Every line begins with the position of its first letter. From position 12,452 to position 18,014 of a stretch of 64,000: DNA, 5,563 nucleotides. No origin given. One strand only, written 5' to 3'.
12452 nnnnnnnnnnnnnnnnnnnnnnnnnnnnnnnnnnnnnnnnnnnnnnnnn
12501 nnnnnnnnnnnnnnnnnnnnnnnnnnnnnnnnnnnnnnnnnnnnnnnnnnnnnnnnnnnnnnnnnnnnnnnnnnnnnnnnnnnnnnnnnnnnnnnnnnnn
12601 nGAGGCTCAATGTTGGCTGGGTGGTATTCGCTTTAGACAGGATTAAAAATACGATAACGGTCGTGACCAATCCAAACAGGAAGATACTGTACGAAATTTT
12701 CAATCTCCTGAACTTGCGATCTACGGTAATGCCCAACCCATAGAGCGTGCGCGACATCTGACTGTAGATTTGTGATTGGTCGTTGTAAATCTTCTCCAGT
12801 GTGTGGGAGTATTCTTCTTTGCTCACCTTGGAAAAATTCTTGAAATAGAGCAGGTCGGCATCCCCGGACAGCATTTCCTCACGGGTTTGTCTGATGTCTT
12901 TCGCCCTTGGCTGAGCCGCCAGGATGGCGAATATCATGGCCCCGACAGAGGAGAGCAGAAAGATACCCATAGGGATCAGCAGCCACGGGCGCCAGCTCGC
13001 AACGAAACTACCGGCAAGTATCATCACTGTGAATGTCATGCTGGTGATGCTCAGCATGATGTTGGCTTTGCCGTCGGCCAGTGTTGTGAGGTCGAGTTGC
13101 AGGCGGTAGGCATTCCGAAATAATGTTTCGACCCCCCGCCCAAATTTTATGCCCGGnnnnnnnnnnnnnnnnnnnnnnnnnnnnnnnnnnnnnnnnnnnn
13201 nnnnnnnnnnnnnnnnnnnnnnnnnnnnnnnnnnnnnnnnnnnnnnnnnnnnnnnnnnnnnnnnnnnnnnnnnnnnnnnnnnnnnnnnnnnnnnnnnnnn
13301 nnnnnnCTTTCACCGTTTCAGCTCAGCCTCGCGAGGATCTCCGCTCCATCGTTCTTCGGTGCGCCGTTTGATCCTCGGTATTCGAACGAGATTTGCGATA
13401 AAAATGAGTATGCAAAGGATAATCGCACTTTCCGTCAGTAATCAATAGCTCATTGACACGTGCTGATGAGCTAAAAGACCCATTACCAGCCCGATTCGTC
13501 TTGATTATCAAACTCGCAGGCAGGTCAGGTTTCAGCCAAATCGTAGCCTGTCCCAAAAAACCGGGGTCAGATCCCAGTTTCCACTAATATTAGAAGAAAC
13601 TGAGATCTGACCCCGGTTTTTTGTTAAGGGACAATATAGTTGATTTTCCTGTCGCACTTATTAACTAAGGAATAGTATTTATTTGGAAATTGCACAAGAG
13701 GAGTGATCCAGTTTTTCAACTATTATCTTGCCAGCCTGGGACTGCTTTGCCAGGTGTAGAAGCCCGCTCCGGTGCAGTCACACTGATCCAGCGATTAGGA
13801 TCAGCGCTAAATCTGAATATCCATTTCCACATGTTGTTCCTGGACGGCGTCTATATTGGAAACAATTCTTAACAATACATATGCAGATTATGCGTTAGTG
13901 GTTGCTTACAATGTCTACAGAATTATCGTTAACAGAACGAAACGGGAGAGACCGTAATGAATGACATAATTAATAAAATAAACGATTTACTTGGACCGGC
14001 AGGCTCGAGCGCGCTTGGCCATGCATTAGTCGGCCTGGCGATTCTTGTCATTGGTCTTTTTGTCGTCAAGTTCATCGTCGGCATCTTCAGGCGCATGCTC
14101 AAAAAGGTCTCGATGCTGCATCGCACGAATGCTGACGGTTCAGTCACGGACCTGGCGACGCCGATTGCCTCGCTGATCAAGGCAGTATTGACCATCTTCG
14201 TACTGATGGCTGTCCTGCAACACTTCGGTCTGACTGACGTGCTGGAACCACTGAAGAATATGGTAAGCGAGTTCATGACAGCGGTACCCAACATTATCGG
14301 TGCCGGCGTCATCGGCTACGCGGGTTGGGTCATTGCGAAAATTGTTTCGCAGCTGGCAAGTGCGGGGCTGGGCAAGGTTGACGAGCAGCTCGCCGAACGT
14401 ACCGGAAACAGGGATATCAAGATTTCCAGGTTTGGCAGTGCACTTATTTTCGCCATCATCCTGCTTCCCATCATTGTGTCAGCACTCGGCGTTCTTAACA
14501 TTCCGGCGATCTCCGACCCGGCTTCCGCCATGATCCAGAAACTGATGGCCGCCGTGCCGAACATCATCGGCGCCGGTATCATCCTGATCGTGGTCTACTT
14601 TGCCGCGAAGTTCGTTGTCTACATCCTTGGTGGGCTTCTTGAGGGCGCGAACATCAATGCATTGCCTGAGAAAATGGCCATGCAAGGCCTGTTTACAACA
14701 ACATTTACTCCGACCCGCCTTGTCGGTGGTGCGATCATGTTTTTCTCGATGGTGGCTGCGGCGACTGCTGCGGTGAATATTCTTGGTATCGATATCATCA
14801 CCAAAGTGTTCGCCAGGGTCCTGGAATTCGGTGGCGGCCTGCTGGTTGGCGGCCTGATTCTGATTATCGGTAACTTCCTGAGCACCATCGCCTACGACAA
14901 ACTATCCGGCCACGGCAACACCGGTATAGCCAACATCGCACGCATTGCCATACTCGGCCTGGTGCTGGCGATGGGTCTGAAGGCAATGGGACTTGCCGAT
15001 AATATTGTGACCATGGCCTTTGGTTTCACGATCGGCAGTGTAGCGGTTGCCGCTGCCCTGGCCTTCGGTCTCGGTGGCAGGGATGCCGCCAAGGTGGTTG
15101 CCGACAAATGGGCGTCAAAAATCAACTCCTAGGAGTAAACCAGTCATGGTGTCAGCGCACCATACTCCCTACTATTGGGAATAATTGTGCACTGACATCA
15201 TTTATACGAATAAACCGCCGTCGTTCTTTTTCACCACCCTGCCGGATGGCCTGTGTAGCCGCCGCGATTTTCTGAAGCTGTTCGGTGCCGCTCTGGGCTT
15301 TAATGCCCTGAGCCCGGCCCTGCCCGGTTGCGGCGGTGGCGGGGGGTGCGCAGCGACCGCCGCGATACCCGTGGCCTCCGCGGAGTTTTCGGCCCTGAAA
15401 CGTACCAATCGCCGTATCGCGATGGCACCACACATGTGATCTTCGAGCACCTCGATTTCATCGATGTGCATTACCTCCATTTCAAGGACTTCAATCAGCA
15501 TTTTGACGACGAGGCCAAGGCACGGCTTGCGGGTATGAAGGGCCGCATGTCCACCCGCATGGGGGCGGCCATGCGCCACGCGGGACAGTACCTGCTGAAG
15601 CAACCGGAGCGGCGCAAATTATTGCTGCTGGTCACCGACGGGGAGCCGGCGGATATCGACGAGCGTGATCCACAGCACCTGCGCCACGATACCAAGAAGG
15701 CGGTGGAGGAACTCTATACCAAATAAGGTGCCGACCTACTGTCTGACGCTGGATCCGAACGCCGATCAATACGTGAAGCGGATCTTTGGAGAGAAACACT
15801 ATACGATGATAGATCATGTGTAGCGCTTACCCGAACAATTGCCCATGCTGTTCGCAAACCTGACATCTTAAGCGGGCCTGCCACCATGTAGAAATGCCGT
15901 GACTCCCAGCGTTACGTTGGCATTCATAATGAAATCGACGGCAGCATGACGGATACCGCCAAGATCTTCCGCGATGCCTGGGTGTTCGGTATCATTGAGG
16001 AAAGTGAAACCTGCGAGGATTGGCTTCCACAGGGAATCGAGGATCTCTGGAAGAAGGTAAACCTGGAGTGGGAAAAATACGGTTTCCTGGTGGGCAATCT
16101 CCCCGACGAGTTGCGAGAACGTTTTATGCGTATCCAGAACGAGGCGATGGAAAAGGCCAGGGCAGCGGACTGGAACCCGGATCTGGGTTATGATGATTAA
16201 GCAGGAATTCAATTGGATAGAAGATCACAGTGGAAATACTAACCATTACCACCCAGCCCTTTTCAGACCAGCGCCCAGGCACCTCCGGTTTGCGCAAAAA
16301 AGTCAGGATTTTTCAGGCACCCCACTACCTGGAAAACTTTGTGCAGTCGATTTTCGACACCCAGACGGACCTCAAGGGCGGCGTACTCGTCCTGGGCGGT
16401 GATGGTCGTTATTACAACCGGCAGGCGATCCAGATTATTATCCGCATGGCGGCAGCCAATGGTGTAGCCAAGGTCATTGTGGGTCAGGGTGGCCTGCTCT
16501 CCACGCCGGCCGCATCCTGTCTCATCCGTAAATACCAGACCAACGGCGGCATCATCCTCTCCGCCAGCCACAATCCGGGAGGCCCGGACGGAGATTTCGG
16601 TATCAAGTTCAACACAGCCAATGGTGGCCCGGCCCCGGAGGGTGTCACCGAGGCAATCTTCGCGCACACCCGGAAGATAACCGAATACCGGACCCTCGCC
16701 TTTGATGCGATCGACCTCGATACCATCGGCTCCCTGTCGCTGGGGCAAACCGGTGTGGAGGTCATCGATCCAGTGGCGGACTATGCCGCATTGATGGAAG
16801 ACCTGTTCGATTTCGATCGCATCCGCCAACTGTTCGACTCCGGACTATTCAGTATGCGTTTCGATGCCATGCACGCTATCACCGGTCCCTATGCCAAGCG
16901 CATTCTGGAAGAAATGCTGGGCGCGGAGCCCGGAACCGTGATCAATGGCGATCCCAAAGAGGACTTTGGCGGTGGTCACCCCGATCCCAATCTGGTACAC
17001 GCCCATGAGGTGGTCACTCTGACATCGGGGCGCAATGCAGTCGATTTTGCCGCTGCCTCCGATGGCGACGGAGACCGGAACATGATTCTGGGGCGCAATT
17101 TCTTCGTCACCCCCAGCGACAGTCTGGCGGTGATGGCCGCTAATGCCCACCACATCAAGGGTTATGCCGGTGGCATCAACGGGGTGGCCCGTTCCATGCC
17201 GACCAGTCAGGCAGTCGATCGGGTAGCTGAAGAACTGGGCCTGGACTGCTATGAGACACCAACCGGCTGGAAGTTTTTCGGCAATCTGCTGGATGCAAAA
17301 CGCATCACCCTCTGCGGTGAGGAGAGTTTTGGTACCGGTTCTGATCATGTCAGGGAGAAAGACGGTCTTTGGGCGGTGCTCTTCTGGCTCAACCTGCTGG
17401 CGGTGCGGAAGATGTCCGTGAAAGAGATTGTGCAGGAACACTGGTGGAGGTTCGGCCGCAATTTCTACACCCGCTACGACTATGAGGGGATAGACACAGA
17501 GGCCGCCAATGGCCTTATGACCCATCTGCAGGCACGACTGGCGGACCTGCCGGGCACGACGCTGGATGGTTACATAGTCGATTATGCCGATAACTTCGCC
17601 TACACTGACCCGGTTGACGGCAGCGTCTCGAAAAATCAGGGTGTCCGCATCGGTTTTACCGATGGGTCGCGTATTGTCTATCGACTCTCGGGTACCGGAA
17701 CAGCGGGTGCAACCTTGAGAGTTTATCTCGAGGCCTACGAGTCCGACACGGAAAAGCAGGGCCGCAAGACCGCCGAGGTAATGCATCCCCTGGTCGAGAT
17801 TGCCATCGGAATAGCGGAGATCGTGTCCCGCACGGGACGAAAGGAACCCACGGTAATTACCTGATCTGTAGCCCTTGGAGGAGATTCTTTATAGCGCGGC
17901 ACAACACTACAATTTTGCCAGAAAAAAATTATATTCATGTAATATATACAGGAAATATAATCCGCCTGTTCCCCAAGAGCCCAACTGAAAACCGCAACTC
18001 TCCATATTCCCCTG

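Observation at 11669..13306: Novel architecture: Pycsar-effector-like 2TM domain fused to an extracytoplasmic beta-propeller/phytase-like domain, with a Lys-rich N-terminal tail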

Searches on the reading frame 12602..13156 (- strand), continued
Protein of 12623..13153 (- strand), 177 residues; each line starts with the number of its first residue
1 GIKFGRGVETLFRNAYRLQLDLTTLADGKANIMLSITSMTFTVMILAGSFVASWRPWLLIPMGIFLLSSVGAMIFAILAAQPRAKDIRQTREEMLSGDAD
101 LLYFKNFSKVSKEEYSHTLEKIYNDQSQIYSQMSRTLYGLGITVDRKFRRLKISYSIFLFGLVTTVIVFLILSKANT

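Call 71: fold_search(model_id=the predicted structure, library=pdb)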
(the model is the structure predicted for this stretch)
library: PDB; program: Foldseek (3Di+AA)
matches with E <= 10: 615; with E <= 0.001: 0
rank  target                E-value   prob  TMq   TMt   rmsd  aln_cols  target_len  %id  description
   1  2z0n                  2.7e-02  0.99  0.45  0.38   9.8       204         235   12  Crystal structure of APPL1-BAR domain (released 2008-05-13)
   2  2q12                  4.8e-02  0.98  0.45  0.37   9.6       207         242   12  Crystal Structure of BAR domain of APPL1 (released 2007-08-14)
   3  3g9g                  5.1e-02  0.93  0.38  0.30  12.6       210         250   14  Crystal Structure of the N-terminal EFC/F-BAR domain of Syp1 (released 2009-09-22)
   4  8ceg_A                7.0e-02  0.84  0.33  0.32  14.5       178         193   11  BAR domain protein FAM92A1 essential for mitochondrial membrane remodeling (released 2024-02-21)
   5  8ceg_B                9.6e-02  0.72  0.33  0.29  15.9       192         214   11  BAR domain protein FAM92A1 essential for mitochondrial membrane remodeling (released 2024-02-21)
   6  7uw9_i                1.5e-01  0.33  0.19  0.23  16.9       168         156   12  Citrus V-ATPase State 1, H in contact with subunit a (released 2022-07-06)
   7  4dcn_D                1.6e-01  0.66  0.30  0.29  12.4       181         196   10  Crystal Structure Analysis of the Arfaptin2 BAR domain in Complex with ARL1 (released 2012-06-13)
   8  3sog                  2.1e-01  0.84  0.40  0.38  11.0       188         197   13  Crystal structure of the BAR domain of human Amphiphysin, isoform 1 (released 2011-07-13)
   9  1i4d_B                2.1e-01  0.80  0.39  0.39  15.7       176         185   10  CRYSTAL STRUCTURE ANALYSIS OF RAC1-GDP COMPLEXED WITH ARFAPTIN (P21) (released 2001-05-16)
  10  1i49_A                2.1e-01  0.75  0.36  0.34  17.4       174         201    9  CRYSTAL STRUCTURE ANALYSIS OF ARFAPTIN (released 2001-05-16)
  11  7uw9_c                2.2e-01  0.51  0.28  0.30  15.4       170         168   11  Citrus V-ATPase State 1, H in contact with subunit a (released 2022-07-06)
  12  9bra_b                2.4e-01  0.35  0.28  0.26  17.7       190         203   12  Intact V-ATPase State 2 and synaptophysin complex in mouse brain isolated synaptic vesicles (released 2024-06-19)
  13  6o7u_m                2.5e-01  0.21  0.21  0.24  26.9       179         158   12  Saccharomyces cerevisiae V-ATPase Stv1-VO (released 2019-04-03)
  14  6c6l_C                2.6e-01  0.20  0.22  0.21  21.0       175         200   12  Yeast Vacuolar ATPase Vo in lipid nanodisc (released 2018-03-21)
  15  8a1g_D                3.1e-01  0.80  0.45  0.45  10.9       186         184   13  Structure of the SNX1-SNX5 complex (released 2023-06-14)
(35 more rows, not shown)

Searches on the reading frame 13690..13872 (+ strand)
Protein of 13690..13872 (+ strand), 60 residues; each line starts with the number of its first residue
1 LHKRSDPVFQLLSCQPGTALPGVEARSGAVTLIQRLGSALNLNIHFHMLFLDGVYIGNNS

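Call 76: search_protein_families(library=pfam, proteins=[window:13690-13872:+], max_evalue=0.001)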
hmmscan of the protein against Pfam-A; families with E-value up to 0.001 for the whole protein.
window:13690-13872:+ (60 aa): 1 family
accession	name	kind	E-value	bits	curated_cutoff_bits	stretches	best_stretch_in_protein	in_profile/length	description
PF04986.18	Y2_Tnp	-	2.8e-05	24.7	20.9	1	28-55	1-28/183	Putative transposase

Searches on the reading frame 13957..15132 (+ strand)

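Call 8: search_protein_families(library=pfam, proteins=[window:13957-15132:+], max_evalue=0.001)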
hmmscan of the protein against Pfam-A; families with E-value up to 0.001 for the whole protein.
window:13957-15132:+ (391 aa): 1 family
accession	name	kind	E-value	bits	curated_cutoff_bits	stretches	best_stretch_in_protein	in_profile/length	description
PF05552.17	MS_channel_1st_1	-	2.1e-21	76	22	2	97-141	1-45/50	Mechanosensitive ion channel, conserved TM helix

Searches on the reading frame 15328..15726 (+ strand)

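Call 8: search_protein_families(library=pfam, proteins=[window:15328-15726:+], max_evalue=0.001)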
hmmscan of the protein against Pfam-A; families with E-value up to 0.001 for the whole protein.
window:15328-15726:+ (132 aa): 1 family
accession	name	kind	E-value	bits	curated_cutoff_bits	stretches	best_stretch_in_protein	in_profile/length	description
PF00092.34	VWA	-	0.0002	22.1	23.8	1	55-117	55-122/174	von Willebrand factor type A domain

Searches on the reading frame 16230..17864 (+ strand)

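Call 8: search_protein_families(library=pfam, proteins=[window:16230-17864:+], max_evalue=0.001)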
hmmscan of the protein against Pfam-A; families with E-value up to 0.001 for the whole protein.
window:16230-17864:+ (544 aa): 5 families
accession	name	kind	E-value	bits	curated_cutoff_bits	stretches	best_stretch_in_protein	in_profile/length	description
PF24947.1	PGM1_C_vert_fung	-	6.6e-48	163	27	1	410-541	1-138/138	Phosphoglucomutase-1, C-terminal domain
PF02878.22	PGM_PMM_I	-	3.4e-32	111.4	22.5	1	14-153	2-137/138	Phosphoglucomutase/phosphomannomutase, alpha/beta/alpha domain I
PF02880.22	PGM_PMM_III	-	1.1e-25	90.4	20.7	1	296-407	2-114/115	Phosphoglucomutase/phosphomannomutase, alpha/beta/alpha domain III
PF02879.22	PGM_PMM_II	-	2.3e-11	44.6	29.3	1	205-287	19-99/103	Phosphoglucomutase/phosphomannomutase, alpha/beta/alpha domain II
PF00408.26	PGM_PMM_IV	-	0.00021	21.7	23.1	1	468-510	22-60/68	Phosphoglucomutase/phosphomannomutase, C-terminal domain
